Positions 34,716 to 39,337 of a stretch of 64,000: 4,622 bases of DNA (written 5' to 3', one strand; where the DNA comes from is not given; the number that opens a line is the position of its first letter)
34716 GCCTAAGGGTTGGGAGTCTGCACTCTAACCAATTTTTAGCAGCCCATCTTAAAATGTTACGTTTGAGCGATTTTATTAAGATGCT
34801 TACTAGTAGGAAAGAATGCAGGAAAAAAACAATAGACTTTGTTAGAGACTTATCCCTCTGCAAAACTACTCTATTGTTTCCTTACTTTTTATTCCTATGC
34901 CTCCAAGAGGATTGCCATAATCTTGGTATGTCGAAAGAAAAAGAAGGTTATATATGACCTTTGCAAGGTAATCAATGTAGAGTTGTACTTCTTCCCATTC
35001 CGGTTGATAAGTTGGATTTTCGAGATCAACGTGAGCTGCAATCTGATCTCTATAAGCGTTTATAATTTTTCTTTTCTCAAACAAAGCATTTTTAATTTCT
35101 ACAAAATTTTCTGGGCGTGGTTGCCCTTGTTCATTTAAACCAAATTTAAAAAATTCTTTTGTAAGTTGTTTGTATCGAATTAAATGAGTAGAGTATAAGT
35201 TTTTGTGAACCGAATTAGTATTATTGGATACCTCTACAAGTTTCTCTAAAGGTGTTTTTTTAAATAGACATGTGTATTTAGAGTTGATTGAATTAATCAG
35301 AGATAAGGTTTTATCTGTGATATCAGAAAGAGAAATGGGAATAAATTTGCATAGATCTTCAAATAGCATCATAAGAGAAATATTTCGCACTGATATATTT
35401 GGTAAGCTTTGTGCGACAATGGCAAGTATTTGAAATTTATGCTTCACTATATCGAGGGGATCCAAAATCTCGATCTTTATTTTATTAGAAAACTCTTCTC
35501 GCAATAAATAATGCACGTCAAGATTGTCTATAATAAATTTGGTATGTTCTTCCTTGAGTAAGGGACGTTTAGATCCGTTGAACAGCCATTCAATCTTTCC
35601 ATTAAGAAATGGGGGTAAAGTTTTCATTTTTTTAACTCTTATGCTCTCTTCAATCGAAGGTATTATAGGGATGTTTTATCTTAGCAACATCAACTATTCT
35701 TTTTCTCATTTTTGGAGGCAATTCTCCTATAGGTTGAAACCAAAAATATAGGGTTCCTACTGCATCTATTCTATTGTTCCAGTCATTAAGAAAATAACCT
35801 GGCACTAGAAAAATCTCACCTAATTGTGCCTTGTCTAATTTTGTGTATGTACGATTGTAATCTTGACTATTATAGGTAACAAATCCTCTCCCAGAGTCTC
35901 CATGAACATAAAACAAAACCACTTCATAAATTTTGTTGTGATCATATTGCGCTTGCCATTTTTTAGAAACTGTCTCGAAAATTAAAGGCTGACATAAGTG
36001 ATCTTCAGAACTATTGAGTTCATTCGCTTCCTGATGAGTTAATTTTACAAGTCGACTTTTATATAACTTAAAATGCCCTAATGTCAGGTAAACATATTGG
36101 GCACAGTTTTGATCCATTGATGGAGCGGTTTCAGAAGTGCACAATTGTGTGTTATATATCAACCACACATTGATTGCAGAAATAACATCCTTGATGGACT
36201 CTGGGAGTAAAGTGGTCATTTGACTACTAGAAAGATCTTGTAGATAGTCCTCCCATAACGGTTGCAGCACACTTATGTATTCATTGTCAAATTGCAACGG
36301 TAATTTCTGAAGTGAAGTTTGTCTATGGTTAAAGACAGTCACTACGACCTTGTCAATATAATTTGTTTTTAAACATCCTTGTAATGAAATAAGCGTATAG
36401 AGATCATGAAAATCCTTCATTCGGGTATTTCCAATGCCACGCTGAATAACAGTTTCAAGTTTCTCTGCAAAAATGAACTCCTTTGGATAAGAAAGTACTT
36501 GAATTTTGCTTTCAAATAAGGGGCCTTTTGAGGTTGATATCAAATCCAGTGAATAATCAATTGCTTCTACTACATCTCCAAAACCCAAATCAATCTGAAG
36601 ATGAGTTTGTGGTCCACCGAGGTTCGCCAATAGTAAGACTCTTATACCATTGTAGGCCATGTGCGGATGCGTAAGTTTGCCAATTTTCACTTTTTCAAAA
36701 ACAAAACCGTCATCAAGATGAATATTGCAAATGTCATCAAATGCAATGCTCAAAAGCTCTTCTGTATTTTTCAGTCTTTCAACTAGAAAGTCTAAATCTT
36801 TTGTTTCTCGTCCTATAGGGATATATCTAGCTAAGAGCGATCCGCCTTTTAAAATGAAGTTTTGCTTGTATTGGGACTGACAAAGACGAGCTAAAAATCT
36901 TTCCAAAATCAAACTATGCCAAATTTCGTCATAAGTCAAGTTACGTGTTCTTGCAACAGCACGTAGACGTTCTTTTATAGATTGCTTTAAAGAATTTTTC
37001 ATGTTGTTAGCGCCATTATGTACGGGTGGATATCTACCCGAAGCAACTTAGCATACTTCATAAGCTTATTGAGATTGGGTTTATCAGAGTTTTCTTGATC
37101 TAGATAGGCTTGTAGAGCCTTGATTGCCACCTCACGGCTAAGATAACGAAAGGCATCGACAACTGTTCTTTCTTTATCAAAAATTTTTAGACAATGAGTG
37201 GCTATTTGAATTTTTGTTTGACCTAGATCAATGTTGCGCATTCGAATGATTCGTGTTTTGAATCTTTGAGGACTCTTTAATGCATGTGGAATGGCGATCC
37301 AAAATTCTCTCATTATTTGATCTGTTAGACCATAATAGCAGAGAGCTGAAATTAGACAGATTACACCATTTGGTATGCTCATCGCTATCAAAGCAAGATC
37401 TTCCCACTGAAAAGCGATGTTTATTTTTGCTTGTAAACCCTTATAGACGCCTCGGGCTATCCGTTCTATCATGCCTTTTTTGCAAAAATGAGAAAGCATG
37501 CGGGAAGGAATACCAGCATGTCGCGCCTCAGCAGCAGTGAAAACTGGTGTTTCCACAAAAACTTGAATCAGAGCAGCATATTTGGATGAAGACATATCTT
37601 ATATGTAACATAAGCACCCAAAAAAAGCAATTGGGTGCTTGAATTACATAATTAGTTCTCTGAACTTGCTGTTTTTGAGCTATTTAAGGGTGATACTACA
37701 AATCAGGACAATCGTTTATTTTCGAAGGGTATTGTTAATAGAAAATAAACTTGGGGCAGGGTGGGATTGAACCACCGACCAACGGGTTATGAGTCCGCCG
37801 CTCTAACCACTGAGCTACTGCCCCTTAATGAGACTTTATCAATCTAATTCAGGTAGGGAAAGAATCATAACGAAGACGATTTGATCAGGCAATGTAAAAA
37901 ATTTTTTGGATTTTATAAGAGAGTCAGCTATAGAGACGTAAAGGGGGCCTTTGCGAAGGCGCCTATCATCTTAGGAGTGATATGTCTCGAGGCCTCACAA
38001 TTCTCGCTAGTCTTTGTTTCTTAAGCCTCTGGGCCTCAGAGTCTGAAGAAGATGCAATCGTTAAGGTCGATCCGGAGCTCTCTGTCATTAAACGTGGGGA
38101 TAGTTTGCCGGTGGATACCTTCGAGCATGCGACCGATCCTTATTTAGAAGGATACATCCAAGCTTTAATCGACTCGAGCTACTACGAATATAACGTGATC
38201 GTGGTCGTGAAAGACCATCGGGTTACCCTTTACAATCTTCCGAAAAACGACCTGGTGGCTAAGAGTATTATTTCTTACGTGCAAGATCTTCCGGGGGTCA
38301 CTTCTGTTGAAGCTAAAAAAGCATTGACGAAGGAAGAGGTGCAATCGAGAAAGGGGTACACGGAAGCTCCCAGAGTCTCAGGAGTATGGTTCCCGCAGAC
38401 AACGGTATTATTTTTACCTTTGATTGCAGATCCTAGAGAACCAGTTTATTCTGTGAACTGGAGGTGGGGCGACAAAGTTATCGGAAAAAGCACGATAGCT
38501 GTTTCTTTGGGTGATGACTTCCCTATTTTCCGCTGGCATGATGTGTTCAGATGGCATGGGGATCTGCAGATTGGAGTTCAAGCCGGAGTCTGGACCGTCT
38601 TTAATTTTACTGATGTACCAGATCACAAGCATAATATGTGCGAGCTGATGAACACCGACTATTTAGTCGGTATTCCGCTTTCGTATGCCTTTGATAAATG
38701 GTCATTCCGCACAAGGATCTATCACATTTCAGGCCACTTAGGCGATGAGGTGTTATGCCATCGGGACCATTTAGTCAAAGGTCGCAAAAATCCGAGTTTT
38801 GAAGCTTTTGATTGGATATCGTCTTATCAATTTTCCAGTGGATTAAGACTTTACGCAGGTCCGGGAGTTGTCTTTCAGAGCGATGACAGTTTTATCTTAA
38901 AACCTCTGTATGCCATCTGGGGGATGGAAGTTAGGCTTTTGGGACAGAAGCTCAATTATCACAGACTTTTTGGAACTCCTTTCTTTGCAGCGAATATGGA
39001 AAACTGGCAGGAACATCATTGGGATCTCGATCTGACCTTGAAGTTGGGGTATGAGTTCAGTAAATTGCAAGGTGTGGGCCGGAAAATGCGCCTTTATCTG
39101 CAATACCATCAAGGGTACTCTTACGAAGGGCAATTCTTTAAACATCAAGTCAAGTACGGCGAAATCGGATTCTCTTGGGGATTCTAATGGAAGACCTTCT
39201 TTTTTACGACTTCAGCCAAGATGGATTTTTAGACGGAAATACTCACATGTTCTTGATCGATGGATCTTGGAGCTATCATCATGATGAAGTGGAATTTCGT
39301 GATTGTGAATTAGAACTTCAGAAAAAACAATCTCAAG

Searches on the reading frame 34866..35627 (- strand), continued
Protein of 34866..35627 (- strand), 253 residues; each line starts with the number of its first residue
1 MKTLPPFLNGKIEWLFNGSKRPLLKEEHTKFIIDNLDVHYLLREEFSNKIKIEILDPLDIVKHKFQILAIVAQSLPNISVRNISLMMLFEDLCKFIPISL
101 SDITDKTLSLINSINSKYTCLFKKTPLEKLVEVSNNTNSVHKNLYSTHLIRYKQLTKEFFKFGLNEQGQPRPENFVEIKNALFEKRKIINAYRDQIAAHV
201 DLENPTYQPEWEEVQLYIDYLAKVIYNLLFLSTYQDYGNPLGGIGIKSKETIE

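Call 82: list_cluster_members(proteins=[P0023, P0024, P0025, P0026, P0029, P0030, P0033, P0035, P0053, P0055])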
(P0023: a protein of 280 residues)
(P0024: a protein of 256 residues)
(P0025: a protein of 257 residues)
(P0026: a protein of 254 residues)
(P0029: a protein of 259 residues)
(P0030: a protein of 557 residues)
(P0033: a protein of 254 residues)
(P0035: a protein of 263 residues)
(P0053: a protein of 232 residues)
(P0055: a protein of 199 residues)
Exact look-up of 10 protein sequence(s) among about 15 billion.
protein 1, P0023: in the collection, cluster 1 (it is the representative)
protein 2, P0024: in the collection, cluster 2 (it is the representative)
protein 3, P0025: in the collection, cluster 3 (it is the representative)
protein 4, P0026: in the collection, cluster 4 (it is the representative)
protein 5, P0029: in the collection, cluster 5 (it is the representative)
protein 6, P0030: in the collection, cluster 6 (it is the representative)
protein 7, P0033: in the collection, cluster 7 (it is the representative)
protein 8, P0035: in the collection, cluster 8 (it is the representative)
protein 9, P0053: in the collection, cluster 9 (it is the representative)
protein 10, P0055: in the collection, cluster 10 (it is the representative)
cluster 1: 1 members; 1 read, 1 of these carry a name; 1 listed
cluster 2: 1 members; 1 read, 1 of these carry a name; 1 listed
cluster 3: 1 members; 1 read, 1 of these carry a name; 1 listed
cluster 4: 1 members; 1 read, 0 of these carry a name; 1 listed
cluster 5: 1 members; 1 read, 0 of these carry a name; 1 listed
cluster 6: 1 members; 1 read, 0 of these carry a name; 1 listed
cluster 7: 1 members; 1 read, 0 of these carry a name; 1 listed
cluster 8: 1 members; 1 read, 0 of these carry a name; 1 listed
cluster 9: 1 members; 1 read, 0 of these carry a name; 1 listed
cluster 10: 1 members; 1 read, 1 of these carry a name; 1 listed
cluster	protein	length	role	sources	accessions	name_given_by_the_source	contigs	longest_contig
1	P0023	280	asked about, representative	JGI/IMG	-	hypothetical protein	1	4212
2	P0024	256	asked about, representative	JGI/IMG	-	hypothetical protein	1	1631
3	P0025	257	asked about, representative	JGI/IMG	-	hypothetical protein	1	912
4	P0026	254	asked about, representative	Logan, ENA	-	-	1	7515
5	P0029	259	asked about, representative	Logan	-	-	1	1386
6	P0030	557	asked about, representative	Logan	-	-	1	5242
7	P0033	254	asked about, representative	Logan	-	-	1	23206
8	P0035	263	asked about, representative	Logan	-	-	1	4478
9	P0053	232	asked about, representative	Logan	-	-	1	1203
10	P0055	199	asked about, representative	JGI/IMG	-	hypothetical protein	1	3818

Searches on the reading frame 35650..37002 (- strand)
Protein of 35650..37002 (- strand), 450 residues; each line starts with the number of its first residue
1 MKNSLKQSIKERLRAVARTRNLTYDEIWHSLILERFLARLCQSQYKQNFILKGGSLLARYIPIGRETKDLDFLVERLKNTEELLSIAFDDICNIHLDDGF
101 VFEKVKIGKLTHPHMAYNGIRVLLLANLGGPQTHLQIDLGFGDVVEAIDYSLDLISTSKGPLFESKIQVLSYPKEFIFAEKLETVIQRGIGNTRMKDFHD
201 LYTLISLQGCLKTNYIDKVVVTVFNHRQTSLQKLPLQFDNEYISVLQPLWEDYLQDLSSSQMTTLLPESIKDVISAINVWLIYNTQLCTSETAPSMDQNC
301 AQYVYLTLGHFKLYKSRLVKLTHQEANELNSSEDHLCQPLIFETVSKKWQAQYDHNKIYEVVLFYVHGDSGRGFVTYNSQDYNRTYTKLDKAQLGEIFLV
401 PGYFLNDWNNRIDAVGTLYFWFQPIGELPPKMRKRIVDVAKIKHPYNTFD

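Call 4: search_protein_families(library=pfam, proteins=[window:35650-37002:-], max_evalue=1)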
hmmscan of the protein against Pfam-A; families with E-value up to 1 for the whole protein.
window:35650-37002:- (450 aa): 2 families
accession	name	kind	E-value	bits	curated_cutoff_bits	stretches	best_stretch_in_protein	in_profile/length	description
PF08843.17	AbiEii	-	8e-34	118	22.5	1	35-263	1-229/238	Nucleotidyl transferase AbiEii toxin, Type IV TA system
PF07536.20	HWE_HK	-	0.17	13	22.8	1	3-42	28-67/83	HWE histidine kinase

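Call 5: search_protein_families(library=padloc, proteins=[window:35650-37002:-], max_evalue=1)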
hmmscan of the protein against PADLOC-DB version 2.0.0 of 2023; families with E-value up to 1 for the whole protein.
window:35650-37002:- (450 aa): 17 families
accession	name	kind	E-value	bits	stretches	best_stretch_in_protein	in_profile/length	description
PDLC02288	AbiEii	-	1.1e-67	226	1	2-281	8-273/294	AbiEii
PDLC02312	AbiEii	-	7e-43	144.8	1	5-286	8-283/299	AbiEii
PDLC02291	AbiEii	-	5.6e-33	112.6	1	3-238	13-229/310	AbiEii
PDLC02319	AbiEii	-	1.5e-24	85.1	1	34-275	5-230/241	AbiEii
PDLC02326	AbiEii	-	2.5e-24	83.8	1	3-137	3-131/133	AbiEii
PDLC02304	AbiEii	-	4.4e-16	57.6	1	10-260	4-240/260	AbiEii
PDLC02314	AbiEii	-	4.9e-15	53.6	1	3-147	7-144/290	AbiEii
PDLC02320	AbiEii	-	3.4e-13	47.8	1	164-255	23-109/147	AbiEii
PDLC02310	AbiEii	-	4.1e-10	37.5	1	37-220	30-204/265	AbiEii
PDLC02321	AbiEii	-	4.1e-09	34.5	2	165-258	177-267/296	AbiEii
PDLC02301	AbiEii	-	4.6e-09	34.3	1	34-281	49-285/291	AbiEii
PDLC02329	AbiEii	-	2e-07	28.6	1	5-139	13-142/294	AbiEii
PDLC02306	AbiEii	-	2.1e-07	28.9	2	42-75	34-67/280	AbiEii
PDLC02323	AbiEii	-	1.1e-05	23.1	2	36-82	28-73/248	AbiEii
PDLC02311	AbiEii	-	1.3e-05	23.1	1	10-208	4-189/283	AbiEii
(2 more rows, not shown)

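Call 6: search_protein_families(library=ncbifam, proteins=[window:35650-37002:-], max_evalue=1)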
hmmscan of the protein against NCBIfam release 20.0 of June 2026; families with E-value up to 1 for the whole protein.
window:35650-37002:- (450 aa): 1 family
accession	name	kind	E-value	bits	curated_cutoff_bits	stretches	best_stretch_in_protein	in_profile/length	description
NF009434.1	PRK12793.1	equivalog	0.13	12.2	99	1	240-294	45-97/113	flagellar biosynthesis regulator FlaF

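Call 12: search_solved_structures(query=window:35650-37002:-, max_evalue=1)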
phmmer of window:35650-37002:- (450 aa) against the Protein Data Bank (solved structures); distinct sequences matched with E-value up to 1: 1.
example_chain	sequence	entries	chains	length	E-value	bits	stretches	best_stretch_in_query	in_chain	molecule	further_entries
9hlo_B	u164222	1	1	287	8.1e-21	77.7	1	14-276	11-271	Abortive infection protein AbiGII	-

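Call 43: find_homologous_proteins(query=window:35650-37002:-, max_evalue=1e-10)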
Query window:35650-37002:- (450 aa): 1279 proteins with E <= 1e-10 among 6953 candidates; the best 120 are listed.
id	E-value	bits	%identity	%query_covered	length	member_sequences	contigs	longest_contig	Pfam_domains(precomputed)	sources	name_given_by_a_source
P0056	5.3e-220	749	71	100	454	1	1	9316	PF08843.18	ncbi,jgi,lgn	jgi:predicted nucleotidyltransferase component of viral defense system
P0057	7.0e-219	745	99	72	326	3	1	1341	PF08843.18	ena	-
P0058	2.7e-218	743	71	100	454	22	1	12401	PF08843.18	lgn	-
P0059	4.2e-152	525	68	75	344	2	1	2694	PF08843.18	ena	-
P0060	3.3e-148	512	75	67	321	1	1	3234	PF08843.18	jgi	jgi:predicted nucleotidyltransferase component of viral defense system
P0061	9.2e-145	501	75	66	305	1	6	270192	PF08843.18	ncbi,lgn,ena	-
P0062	9.4e-145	501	80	64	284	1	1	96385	PF08843.18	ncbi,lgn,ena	-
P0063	2.3e-144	500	76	65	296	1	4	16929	PF08843.18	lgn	-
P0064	1.5e-143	497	76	65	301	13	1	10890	PF08843.18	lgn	-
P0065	2.2e-143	497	75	65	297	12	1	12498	PF08843.18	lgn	-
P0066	1.1e-142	494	75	66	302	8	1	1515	PF08843.18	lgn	-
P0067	1.0e-141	491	76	65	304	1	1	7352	PF08843.18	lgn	-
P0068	3.7e-141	489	76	65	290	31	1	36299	PF08843.18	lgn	-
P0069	4.0e-141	489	75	66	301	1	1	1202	PF08843.18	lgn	-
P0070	9.4e-141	488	75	64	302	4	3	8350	PF08843.18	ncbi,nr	ncbi:MAG TPA: nucleotidyl transferase AbiEii/AbiGii toxin family protein [Parachlamydiaceae bacteriu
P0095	4.5e-136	472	51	98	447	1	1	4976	PF08843.18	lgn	-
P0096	6.7e-136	472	69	69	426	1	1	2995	PF08843.18,PF13606.13,PF13857.13,PF12796.14,PF00023.37,PF13637.13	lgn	-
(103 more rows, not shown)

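Call 44: find_encoding_contigs(protein=P0058, flank=6000, max_places=3)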
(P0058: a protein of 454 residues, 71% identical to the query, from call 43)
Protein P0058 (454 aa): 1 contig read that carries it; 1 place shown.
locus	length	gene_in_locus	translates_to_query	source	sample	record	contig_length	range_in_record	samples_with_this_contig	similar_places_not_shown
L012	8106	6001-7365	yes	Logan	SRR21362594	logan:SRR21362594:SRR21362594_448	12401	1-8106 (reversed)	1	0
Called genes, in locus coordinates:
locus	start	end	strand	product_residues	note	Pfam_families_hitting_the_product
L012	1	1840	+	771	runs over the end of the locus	PF04313:HSDR_N (faint), PF13588:HSDR_N_2 (faint), PF00270:DEAD, PF04851:ResIII, PF18766:SWI2_SNF2, PF00271:Helicase_C (weak), PF08463:EcoEI_R_C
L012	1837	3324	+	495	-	PF11074:DUF2779, PF13482:RNase_H_2 (weak)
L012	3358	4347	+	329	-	-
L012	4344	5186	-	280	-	-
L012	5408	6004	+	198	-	PF13338:AbiEi_4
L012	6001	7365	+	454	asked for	PF08843:AbiEii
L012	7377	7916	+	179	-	-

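Call 45: find_encoding_contigs(protein=P0095, flank=6000, max_places=3)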
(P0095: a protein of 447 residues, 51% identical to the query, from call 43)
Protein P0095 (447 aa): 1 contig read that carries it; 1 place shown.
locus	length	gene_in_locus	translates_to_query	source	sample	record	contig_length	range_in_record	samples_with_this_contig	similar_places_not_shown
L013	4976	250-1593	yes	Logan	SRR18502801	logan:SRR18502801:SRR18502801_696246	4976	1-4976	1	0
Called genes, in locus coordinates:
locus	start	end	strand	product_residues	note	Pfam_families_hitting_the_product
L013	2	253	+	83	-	?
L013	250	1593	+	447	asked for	PF08843:AbiEii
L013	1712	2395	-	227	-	PF00005:ABC_tran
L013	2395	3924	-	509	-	PF02687:FtsX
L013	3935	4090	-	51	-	PF00471:Ribosomal_L33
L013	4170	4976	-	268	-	?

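Call 70: list_cluster_members(proteins=[P0001, window:35650-37002:-, window:36999-37595:-, window:33137-34594:+])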
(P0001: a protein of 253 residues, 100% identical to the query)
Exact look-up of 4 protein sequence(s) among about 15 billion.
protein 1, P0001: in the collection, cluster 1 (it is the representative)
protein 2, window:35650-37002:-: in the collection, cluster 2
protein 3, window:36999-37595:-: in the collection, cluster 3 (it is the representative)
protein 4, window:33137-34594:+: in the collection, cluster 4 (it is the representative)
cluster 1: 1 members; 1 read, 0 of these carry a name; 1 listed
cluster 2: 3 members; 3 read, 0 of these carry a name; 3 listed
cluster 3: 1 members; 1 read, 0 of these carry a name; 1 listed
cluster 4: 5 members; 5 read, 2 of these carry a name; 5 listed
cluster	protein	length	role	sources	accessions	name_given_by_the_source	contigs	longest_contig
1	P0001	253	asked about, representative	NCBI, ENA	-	-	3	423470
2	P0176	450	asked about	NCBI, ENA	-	-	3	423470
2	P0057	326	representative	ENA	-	-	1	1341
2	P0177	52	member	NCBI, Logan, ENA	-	-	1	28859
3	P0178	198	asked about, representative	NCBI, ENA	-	-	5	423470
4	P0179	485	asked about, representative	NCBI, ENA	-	-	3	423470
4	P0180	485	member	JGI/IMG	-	uncharacterized protein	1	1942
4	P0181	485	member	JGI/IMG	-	uncharacterized protein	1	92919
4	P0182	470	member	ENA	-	-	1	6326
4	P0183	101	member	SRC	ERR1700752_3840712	-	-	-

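Call 71: search_protein_families(library=padloc, proteins=[L012:7377-7913:+], max_evalue=0.001)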
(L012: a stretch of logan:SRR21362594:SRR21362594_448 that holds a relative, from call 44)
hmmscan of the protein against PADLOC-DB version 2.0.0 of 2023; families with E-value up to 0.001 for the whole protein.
L012:7377-7913:+ (179 aa): 0 families

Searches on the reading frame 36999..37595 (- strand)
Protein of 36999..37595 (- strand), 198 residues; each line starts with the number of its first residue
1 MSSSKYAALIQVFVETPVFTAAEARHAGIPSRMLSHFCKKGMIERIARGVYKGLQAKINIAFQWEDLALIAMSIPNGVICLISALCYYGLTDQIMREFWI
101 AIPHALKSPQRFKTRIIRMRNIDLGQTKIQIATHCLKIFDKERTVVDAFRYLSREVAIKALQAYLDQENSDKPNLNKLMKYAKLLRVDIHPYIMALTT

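Call 4: search_protein_families(library=pfam, proteins=[window:36999-37595:-], max_evalue=1)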
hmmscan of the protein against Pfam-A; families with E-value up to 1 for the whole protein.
window:36999-37595:- (198 aa): 3 families
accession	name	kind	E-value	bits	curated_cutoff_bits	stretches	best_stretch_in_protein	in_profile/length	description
PF13338.12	AbiEi_4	-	2.7e-10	40.6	25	1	17-51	12-46/49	Transcriptional regulator, AbiEi antitoxin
PF09407.15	AbiEi_1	-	0.011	16.4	22.2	1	80-183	21-126/142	AbiEi antitoxin C-terminal domain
PF17194.10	AbiEi_3_N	-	0.011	16.1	26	1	4-59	3-58/93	Transcriptional regulator, AbiEi antitoxin N-terminal domain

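Call 5: search_protein_families(library=padloc, proteins=[window:36999-37595:-], max_evalue=1)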
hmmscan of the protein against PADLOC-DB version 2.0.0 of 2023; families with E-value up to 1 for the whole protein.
window:36999-37595:- (198 aa): 33 families (the best 25 are shown)
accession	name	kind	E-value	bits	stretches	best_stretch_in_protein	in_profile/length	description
PDLC02254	AbiEi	-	7.5e-86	284.8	1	5-198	4-197/197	AbiEi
PDLC02275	AbiEi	-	1.4e-67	225.3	1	15-197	9-184/184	AbiEi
PDLC02225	AbiEi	-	2.6e-45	152.6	1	7-197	8-195/198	AbiEi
PDLC02265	AbiEi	-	2.3e-39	133.2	1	7-196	5-197/198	AbiEi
PDLC02283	AbiEi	-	1.6e-38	130.5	1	4-197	5-201/201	AbiEi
PDLC02239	AbiEi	-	1.8e-27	94.3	1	17-186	10-181/195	AbiEi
PDLC02248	AbiEi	-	1e-24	85.4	1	18-187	17-186/198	AbiEi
PDLC02245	AbiEi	-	1.1e-22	78.7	1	15-188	9-183/194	AbiEi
PDLC02263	AbiEi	-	9.5e-21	72.7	1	5-188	49-234/244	AbiEi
PDLC02267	AbiEi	-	1.1e-16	59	1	31-186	38-186/252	AbiEi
PDLC02249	AbiEi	-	1.7e-14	52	1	18-178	18-172/184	AbiEi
PDLC02228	AbiEi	-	3.7e-13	47.3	1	18-166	40-179/216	AbiEi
PDLC02262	AbiEi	-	2e-11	41.9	1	18-185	27-192/206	AbiEi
PDLC02238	AbiEi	-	9.7e-11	39.8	1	38-152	22-131/180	AbiEi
PDLC02260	AbiEi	-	1.8e-10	38.8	1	18-108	17-105/131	AbiEi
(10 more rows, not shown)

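Call 6: search_protein_families(library=ncbifam, proteins=[window:36999-37595:-], max_evalue=1)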
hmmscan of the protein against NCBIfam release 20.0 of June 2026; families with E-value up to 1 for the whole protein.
window:36999-37595:- (198 aa): 1 family
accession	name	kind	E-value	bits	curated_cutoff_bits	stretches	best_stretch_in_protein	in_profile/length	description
NF047376.1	TAA_AbiEi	equivalog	0.00084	19.1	150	1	31-137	39-140/172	type IV toxin-antitoxin system AbiEi family antitoxin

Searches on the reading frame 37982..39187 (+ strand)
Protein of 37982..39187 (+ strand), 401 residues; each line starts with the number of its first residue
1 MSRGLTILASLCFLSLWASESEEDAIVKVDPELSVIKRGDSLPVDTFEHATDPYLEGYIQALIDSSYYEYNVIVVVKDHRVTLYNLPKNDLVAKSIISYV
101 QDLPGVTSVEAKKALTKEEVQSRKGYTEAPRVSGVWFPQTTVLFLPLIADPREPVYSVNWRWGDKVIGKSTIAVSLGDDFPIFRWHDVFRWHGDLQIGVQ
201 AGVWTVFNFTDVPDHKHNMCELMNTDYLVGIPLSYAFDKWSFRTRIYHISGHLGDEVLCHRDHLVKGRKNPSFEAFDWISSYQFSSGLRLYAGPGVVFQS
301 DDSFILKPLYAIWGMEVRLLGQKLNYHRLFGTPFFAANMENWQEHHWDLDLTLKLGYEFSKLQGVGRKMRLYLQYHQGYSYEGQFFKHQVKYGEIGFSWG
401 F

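Call 4: search_protein_families(library=pfam, proteins=[window:37982-39187:+], max_evalue=1)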
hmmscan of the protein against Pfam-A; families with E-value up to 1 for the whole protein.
window:37982-39187:+ (401 aa): 1 family
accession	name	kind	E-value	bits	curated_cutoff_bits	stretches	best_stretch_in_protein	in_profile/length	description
PF06727.17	DUF1207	-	4.1e-68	230.4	22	1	74-401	9-342/342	Protein of unknown function (DUF1207)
